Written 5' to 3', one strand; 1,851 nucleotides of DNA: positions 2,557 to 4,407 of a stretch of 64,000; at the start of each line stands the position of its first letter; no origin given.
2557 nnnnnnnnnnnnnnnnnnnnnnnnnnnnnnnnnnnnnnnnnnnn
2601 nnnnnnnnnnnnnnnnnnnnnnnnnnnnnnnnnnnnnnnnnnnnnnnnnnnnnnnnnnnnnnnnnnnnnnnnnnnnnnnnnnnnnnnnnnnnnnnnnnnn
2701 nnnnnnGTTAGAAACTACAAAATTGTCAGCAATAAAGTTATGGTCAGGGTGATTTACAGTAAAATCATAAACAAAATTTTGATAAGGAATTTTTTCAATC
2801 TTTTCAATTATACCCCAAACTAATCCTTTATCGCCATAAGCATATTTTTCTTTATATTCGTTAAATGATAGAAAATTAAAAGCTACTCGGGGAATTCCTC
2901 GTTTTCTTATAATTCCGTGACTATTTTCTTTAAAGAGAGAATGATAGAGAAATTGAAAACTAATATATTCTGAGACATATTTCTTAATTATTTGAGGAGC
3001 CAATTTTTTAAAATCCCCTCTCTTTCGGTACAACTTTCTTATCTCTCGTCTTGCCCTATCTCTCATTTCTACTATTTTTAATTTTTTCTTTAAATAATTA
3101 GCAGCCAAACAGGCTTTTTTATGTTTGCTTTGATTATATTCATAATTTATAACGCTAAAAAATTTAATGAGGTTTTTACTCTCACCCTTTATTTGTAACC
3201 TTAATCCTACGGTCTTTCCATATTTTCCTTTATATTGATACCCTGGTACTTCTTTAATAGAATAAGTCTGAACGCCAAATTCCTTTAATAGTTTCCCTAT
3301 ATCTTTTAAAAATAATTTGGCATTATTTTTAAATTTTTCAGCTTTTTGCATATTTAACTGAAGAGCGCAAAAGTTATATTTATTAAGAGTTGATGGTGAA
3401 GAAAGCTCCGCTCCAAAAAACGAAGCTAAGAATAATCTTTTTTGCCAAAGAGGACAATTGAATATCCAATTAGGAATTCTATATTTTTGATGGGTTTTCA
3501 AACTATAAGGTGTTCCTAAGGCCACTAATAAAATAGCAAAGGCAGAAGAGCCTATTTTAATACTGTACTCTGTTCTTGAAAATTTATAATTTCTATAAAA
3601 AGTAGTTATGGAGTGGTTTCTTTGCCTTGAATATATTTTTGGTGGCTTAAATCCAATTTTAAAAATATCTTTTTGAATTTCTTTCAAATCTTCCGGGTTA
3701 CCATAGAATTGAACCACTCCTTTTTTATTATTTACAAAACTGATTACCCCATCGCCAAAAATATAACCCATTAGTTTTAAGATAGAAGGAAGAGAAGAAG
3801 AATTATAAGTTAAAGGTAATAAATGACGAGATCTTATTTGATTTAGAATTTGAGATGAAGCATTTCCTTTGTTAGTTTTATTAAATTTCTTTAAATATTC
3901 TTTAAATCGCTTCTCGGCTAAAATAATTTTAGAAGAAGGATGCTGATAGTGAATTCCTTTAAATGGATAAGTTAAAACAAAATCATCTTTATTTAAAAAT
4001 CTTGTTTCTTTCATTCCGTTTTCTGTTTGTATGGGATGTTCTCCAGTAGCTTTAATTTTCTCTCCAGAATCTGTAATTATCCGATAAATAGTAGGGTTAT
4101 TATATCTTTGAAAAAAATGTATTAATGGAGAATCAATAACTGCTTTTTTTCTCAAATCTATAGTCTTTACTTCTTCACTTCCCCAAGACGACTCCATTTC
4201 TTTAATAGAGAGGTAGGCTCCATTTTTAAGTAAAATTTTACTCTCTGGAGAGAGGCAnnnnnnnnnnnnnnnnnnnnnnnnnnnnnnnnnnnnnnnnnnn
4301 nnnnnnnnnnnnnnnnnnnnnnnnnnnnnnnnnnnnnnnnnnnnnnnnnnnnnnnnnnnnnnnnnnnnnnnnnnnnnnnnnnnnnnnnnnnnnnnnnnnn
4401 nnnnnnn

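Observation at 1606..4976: RtcB split by a large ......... intein at its conserved Cys, next to archease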

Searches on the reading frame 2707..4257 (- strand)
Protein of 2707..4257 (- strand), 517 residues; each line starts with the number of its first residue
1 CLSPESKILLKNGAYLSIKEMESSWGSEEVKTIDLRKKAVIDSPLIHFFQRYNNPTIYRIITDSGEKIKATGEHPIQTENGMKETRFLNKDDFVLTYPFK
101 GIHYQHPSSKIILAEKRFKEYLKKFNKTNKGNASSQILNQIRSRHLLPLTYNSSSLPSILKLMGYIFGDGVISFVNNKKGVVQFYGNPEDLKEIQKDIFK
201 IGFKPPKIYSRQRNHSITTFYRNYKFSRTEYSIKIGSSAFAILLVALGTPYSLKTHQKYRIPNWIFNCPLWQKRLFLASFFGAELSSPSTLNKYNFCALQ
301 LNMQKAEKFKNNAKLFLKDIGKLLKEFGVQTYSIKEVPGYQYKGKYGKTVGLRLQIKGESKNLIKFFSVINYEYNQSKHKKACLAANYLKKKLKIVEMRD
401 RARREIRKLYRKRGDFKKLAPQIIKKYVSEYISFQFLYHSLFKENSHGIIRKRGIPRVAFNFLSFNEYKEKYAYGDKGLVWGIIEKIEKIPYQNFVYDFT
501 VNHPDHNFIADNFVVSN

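Call 4: search_protein_families(library=pfam, proteins=[window:2707-4257:-], max_evalue=0.01)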
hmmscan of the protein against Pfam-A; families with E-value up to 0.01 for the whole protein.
window:2707-4257:- (517 aa): 1 family
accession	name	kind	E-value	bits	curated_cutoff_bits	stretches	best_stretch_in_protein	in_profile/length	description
PF14890.11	Intein_splicing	-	8.4e-17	61.8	35.8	1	9-517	2-155/155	Intein splicing domain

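Call 5: search_protein_families(library=ncbifam, proteins=[window:2707-4257:-], max_evalue=0.01)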
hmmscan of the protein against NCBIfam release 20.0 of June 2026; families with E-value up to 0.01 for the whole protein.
window:2707-4257:- (517 aa): 7 families
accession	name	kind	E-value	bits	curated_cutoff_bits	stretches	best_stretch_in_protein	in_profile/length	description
NF038162.1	RtcB_rel_intein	exception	2.7e-128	429.5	1150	1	1-517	95-578/961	intein-containing RtcB family protein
NF003158.0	PRK04132.1-3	equivalog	8e-26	89.5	1750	2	135-515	915-1253/1437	replication factor C small subunit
NF005852.0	PRK07773.1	equivalog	5.8e-13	48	780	2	160-517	509-826/886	replicative DNA helicase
TIGR01445.1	intein_Nterm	domain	1.7e-11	44.9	24.5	1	1-76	1-81/83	intein N-terminal splicing region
NF011418.0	PRK14845.1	equivalog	7.8e-06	23.9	756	1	483-517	442-474/1049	translation initiation factor IF-2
NF045703.1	rSAM_Tes_intein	exception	0.00024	19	1700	0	483-517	575-610/1040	tetraether lipid synthase Tes, intein-containing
NF038098.1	GyrA_w_intein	exception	0.0078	14.1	1850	0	257-428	320-488/1232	intein-containing DNA gyrase subunit A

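Call 6: find_homologous_proteins(query=window:2707-4257:-, max_evalue=0.00001)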
Query window:2707-4257:- (517 aa): 95 proteins with E <= 0.00001 among 8000 candidates.
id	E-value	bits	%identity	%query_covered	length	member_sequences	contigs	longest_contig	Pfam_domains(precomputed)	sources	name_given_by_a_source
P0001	4.5e-217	740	64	100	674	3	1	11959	PF01139.23,PF14890.12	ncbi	-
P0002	1.8e-207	708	64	100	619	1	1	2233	PF01139.23,PF14890.12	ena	-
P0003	2.0e-201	688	60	100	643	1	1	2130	PF01139.23,PF14890.12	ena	-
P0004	6.6e-196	670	58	98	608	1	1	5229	PF01139.23,PF14890.12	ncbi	ncbi:MAG: hypothetical protein COT33_03245, partial [Candidatus Nealsonbacteria bacterium CG08_land_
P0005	2.0e-185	635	57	100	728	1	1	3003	PF01139.23,PF14890.12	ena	-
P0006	1.8e-161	556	38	100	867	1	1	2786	PF01139.23,PF14890.12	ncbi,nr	ncbi:RtcB family protein, partial [bacterium]|nr:RtcB family protein [bacterium]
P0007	2.9e-137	477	38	100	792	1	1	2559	PF01139.23,PF14890.12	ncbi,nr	ncbi:MAG: hypothetical protein FP833_08285, partial [Atribacteria sp.]|nr:hypothetical protein [Cand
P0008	1.2e-131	458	45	100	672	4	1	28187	PF01139.23,PF14890.12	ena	-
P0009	1.4e-131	458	45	100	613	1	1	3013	PF01139.23,PF14890.12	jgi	-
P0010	8.3e-129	449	44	100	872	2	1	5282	PF01139.23,PF14890.12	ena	-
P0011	4.5e-127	443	44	98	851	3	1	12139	PF01139.23,PF14890.12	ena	-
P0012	1.2e-122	428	43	100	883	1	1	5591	PF01139.23,PF14890.12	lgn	-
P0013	1.6e-122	428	55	71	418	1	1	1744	PF01139.23,PF14890.12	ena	-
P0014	6.4e-117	409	49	79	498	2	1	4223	PF01139.23,PF14890.12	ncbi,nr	ncbi:RtcB family protein, partial [Candidatus Micrarchaeota archaeon]|nr:RtcB family protein [Candid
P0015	8.2e-116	406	45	89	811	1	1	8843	PF01139.23,PF14890.12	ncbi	-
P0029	2.1e-103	365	39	100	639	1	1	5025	PF01139.23,PF14528.12,PF14890.12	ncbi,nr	ncbi:MAG: RtcB family protein, partial [Endomicrobia bacterium]|nr:RtcB family protein [Endomicrobii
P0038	8.3e-96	340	38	100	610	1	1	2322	PF01139.23,PF14528.12,PF14890.12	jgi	jgi:tRNA-splicing ligase RtcB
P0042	3.4e-94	334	38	100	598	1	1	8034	PF01139.23,PF14528.12,PF14890.12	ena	-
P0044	6.8e-93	330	38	100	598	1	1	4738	PF01139.23,PF14528.12,PF14890.12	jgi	jgi:tRNA-splicing ligase RtcB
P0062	3.5e-78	282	36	100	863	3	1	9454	PF01139.23,PF14528.12,PF14890.12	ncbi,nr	ncbi:MAG TPA: RtcB family protein, partial [Candidatus Nanoarchaeia archaeon]|nr:RtcB family protein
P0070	1.6e-70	256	38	89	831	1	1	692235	PF01139.23,PF14528.12,PF14890.12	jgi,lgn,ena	-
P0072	3.3e-70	255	34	100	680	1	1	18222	PF01139.23,PF14528.12,PF14890.12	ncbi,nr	ncbi:RtcB family protein, partial [Candidatus Woesearchaeota archaeon]|nr:RtcB family protein [Candi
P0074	1.5e-66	243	32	100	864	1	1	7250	PF01139.23,PF14528.12,PF14890.12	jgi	-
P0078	9.0e-58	214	33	100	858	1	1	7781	PF01139.23,PF14528.12,PF14890.12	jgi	jgi:tRNA-splicing ligase RtcB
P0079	3.3e-55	206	34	94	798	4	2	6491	PF01139.23,PF14528.12,PF14890.12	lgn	-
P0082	4.3e-54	202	33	91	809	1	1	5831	PF01139.23,PF14528.12,PF14890.12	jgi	jgi:tRNA-splicing ligase RtcB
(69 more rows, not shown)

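Call 8: search_solved_structures(query=window:2707-4257:-, max_evalue=0.01, show_alignments=2)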
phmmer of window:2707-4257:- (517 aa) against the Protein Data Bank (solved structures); distinct sequences matched with E-value up to 0.01: 0.

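Call 14: find_encoding_contigs(protein=P0001, flank=10000, max_places=3)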
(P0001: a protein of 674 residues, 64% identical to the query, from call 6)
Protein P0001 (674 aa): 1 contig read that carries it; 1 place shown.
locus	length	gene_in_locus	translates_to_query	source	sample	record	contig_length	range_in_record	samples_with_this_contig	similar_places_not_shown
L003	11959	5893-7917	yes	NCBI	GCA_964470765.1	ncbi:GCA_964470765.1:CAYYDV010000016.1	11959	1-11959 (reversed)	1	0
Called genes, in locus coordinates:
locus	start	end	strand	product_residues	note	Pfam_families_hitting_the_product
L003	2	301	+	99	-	?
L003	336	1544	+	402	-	PF00989:PAS (weak), PF08448:PAS_4 (faint), PF00512:HisKA, PF13581:HATPase_c_2 (weak), PF02518:HATPase_c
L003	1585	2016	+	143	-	PF00072:Response_reg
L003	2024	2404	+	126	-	PF00072:Response_reg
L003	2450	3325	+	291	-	PF01149:Fapy_DNA_glyco, PF06831:H2TH, PF06827:zf-FPG_IleRS (weak)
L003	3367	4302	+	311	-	PF06144:DNA_pol3_delta (weak), PF21694:DNA_pol3_delta_C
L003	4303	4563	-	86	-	PF01649:Ribosomal_S20p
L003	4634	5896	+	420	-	PF08245:Mur_ligase_M, PF02875:Mur_ligase_C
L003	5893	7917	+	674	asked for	PF01139:RtcB, PF14890:Intein_splicing, PF01139:RtcB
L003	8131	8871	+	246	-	PF01139:RtcB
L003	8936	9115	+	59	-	-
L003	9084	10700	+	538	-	PF05960:DUF885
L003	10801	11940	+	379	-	PF05559:DUF763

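Call 33: predict_structure(alignment_id=A1)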
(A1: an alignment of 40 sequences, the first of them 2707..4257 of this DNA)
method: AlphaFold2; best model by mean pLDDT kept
length: 517 residues; sequences in the alignment: 40
mean_pLDDT: 94.7   pTM: 0.92
mean pLDDT of the five models: 94.7, 94.1, 93.7, 93.5, 93.4
residues with pLDDT >= 90: 458; 70-90: 49; 50-70: 10; < 50: 0
segments of 3 or more residues with pLDDT < 50: none
pLDDT, mean of each block of 10 residues (from residue 1): 97 97 94 95 96 95 98 97 98 98 97 98 90 93 97 98 98 92 97 97 95 89 93 97 98 96 98 99 97 94 96 98 98 93 88 97 98 97 98 96 93 88 93 92 66 83 96 95 98 96 96 96
secondary structure, 60 per line:
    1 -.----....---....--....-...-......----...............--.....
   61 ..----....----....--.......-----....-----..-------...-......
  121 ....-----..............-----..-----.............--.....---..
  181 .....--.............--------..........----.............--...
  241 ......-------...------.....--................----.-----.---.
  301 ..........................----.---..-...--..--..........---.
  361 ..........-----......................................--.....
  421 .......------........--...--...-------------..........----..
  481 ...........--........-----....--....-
elements in order: E7-10 E14-17 H20-23 E29-34 E39-53 E56-62 E67-70 E75-78 E81-84 E93-96 E111-113 H115-124 H130-143 H156-168 E171-175 E179-185 H188-200 E209-218 E223-235 H238-246 H263-267 H270-284 E300-306 H307-326 E347-356 H360-370 H376-413 H416-427 H434-441 E444-446 E449-451 H465-472 E479-491 E494-501 E507-510 E513-516

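Call 35: fold_search(model_id=the predicted structure, library=pdb)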
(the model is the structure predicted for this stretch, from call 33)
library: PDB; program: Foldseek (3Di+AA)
matches with E <= 10: 956; with E <= 0.001: 49
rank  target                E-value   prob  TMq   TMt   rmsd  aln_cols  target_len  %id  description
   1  7qss                  1.1e-16  1.00  0.30  0.36  18.0       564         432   14  Crystal structure of homing endonuclease-associated TliVMA intein (C1A) (released 2022-03-30)
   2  7qsu                  1.1e-15  1.00  0.31  0.42  16.7       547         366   13  Crystal structure of homing endonuclease-associated TliVMA intein (C1A, d333-339) (released 2022-03-30)
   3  2cw7                  1.1e-15  1.00  0.28  0.27  19.1       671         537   13  Crystal structure of intein homing endonuclease II (released 2006-04-18)
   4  1dq3                  5.1e-15  1.00  0.30  0.33  17.0       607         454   16  CRYSTAL STRUCTURE OF AN ARCHAEAL INTEIN-ENCODED HOMING ENDONUCLEASE PI-PFUI (released 2000-07-05)
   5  7qst                  3.2e-13  1.00  0.28  0.38  15.2       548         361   12  Crystal structure of homing endonuclease-associated PhoVMA intein (C1A) (released 2022-03-30)
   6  1ef0_A                4.9e-10  1.00  0.25  0.30  25.6       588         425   10  CRYSTAL STRUCTURE OF PI-SCEI MINIPRECURSOR (released 2000-06-07)
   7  1lws_A                1.7e-09  1.00  0.26  0.31  23.9       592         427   10  Crystal structure of the intein homing endonuclease PI-SceI bound to its recognition sequence (released 2002-09-27)
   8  1vde_A                2.0e-09  1.00  0.26  0.31  26.0       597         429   10  PI-SCEI, A HOMING ENDONUCLEASE WITH PROTEIN SPLICING ACTIVITY (released 1998-04-08)
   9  1vde_B                3.2e-09  1.00  0.27  0.31  16.0       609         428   10  PI-SCEI, A HOMING ENDONUCLEASE WITH PROTEIN SPLICING ACTIVITY (released 1998-04-08)
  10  1jva_B                1.3e-08  1.00  0.26  0.30  23.8       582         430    9  CRYSTAL STRUCTURE OF THE VMA1-DERIVED ENDONUCLEASE BEARING THE N AND C EXTEIN PROPEPTIDES (released 2002-08-29)
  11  1um2_B                1.9e-08  1.00  0.25  0.29  26.0       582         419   10  Crystal Structure of the Vma1-Derived Endonuclease with the Ligated Extein Segment (released 2004-09-22)
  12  1dfa                  2.7e-08  1.00  0.24  0.30  18.8       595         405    9  CRYSTAL STRUCTURE OF PI-SCEI IN C2 SPACE GROUP (released 1999-12-08)
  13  1jva_A                1.6e-07  1.00  0.26  0.30  24.1       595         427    8  CRYSTAL STRUCTURE OF THE VMA1-DERIVED ENDONUCLEASE BEARING THE N AND C EXTEIN PROPEPTIDES (released 2002-08-29)
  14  1um2_A                1.9e-07  1.00  0.24  0.29  26.7       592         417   10  Crystal Structure of the Vma1-Derived Endonuclease with the Ligated Extein Segment (released 2004-09-22)
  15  3mxa_A                2.7e-07  1.00  0.25  0.39  14.2       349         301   15  Molecular basis of engineered meganuclease targeting of the endogenous human RAG1 locus (released 2010-10-06)
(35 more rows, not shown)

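Call 36: find_related_loci(query=window:2707-4257:-, collection=genome_contigs, flank=6000)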
Query window:2707-4257:- (517 aa) in genome_contigs; peptide patterns used: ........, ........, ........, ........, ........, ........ (x = any residue, [..] = any of these).
205 stretches matched a pattern; 1 encode a relative of the query (tblastn E <= 1e-3); 1 distinct loci.
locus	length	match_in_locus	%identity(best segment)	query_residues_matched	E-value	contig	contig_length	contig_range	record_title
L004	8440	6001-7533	64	1-517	0e+0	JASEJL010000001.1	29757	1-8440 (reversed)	MAG: Patescibacteria group bacterium isolate Yes71-31 NODE_370_length_29757_cov_34.217359, whole genome shotgun sequence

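Call 39: list_cluster_members(proteins=[P0096, P0097, P0001, P0002, P0098])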
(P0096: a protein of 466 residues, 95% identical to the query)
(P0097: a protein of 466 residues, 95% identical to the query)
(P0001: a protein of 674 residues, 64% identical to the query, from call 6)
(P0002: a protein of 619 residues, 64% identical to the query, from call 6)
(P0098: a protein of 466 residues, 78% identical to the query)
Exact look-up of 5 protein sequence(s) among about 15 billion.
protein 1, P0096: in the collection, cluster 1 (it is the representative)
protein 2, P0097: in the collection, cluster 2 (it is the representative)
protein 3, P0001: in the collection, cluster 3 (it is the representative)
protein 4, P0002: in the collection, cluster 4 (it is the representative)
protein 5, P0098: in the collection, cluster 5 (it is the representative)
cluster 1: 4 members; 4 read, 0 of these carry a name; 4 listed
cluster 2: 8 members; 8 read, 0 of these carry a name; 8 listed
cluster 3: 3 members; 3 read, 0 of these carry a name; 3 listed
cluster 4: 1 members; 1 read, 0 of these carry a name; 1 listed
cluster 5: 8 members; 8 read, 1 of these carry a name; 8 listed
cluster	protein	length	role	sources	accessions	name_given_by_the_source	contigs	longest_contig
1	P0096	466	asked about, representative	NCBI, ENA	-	-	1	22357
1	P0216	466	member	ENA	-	-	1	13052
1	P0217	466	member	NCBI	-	-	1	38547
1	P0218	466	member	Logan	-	-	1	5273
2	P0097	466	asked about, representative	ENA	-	-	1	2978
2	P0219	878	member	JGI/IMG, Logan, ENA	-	-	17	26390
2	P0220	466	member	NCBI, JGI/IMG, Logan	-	-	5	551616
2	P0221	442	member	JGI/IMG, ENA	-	-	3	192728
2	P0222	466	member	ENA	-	-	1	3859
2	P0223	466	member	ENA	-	-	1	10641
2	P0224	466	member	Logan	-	-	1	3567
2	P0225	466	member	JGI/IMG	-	-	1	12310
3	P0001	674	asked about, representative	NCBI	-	-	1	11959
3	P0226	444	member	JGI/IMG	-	-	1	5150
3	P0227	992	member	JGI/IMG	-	-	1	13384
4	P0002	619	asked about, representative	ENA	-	-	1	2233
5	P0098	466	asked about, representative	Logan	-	-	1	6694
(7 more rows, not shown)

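Call 48: find_encoding_contigs(protein=P0219, flank=6000, max_places=3)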
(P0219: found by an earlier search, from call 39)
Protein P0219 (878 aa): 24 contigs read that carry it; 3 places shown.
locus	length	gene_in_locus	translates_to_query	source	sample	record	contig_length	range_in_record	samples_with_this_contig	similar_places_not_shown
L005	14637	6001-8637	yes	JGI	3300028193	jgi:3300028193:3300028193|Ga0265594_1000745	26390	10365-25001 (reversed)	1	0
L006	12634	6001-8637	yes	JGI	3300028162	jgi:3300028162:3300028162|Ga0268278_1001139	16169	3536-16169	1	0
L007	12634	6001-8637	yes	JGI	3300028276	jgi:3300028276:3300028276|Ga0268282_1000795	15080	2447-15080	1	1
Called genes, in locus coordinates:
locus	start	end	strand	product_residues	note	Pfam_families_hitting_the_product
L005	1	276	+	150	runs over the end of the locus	PF02367:TsaE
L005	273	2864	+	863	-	PF02739:5_3_exonuc_N, PF01367:5_3_exonuc, PF00476:DNA_pol_A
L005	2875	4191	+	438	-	PF00989:PAS, PF13426:PAS_9 (faint), PF00512:HisKA, PF02518:HATPase_c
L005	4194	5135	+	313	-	PF12169:DNA_pol3_gamma3, PF21694:DNA_pol3_delta_C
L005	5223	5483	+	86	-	PF01649:Ribosomal_S20p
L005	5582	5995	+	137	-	PF01951:Archease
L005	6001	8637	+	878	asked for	PF01139:RtcB, PF14890:Intein_splicing, PF01139:RtcB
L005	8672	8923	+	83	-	PF03144:GTP_EFTU_D2 (weak)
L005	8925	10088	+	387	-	PF01490:Aa_trans (weak), PF03222:Trp_Tyr_perm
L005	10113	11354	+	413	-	PF27218:MJ0043_C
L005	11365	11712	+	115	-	-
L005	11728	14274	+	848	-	PF05729:NACHT (faint), PF12775:AAA_7 (faint), PF00158:Sigma54_activat (faint), PF13191:AAA_16 (faint), PF00004:AAA, PF07724:AAA_2, PF07728:AAA_5, PF10431:ClpB_D2-small, +2 more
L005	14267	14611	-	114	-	PF00453:Ribosomal_L20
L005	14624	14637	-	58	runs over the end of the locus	PF01632:Ribosomal_L35p (weak)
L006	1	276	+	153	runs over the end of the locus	PF02367:TsaE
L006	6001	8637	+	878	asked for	PF01139:RtcB, PF14890:Intein_splicing, PF01139:RtcB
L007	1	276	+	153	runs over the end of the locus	PF02367:TsaE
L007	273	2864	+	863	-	PF02739:5_3_exonuc_N, PF01367:5_3_exonuc, PF00476:DNA_pol_A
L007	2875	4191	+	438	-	PF00989:PAS, PF13426:PAS_9 (faint), PF00512:HisKA, PF02518:HATPase_c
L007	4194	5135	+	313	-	PF12169:DNA_pol3_gamma3, PF21694:DNA_pol3_delta_C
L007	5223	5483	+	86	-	PF01649:Ribosomal_S20p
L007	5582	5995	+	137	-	PF01951:Archease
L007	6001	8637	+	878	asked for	PF01139:RtcB, PF14890:Intein_splicing, PF01139:RtcB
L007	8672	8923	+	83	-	PF03144:GTP_EFTU_D2 (weak)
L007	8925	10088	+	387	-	PF01490:Aa_trans (weak), PF03222:Trp_Tyr_perm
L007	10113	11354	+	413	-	PF27218:MJ0043_C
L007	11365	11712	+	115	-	-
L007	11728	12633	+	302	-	?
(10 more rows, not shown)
